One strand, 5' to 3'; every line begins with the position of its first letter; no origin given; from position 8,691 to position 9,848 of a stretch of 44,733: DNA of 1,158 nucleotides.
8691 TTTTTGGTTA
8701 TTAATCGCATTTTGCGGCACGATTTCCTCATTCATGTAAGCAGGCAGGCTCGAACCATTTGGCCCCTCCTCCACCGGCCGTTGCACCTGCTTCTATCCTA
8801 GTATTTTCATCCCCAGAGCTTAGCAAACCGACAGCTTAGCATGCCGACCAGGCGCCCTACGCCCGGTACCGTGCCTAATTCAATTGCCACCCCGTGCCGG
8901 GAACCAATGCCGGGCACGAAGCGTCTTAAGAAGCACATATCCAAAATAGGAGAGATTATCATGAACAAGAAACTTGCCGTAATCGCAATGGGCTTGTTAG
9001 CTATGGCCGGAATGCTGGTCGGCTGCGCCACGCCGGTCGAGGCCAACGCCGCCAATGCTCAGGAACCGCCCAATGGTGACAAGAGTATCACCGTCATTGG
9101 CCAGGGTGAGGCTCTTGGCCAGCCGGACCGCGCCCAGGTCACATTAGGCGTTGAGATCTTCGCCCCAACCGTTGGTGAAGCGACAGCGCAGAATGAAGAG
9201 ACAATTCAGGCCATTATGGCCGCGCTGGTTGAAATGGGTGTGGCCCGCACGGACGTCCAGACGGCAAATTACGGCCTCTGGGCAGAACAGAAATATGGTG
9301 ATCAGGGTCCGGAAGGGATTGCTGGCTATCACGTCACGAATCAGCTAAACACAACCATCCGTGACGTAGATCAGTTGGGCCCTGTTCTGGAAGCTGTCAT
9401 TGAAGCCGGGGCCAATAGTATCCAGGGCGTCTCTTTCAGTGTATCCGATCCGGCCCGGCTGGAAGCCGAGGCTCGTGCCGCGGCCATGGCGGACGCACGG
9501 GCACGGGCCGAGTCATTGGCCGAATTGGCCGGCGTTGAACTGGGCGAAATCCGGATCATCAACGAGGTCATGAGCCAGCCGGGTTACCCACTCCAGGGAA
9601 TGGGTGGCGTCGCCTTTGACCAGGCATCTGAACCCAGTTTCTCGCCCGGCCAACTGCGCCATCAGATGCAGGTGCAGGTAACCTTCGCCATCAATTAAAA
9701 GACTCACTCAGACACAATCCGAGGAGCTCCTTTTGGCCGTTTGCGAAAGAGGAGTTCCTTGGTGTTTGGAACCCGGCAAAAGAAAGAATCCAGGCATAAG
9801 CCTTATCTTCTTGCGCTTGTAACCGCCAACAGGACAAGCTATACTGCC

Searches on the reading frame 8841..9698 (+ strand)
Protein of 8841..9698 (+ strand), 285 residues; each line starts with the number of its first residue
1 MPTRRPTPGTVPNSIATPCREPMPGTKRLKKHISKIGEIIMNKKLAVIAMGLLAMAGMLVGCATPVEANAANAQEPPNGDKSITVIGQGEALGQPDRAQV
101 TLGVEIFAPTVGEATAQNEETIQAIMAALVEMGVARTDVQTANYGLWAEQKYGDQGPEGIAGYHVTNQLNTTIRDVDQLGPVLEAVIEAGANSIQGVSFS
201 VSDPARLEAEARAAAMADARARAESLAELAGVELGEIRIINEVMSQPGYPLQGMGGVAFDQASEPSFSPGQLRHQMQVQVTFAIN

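Call 3: search_protein_families(library=pfam, proteins=[window:8841-9698:+], max_evalue=0.1)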
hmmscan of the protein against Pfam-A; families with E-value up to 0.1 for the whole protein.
window:8841-9698:+ (285 aa): 1 family
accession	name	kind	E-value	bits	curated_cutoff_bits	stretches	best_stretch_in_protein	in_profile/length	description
PF04402.19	SIMPL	-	1.2e-52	179.7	25.2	1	83-282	1-205/205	Protein of unknown function (DUF541)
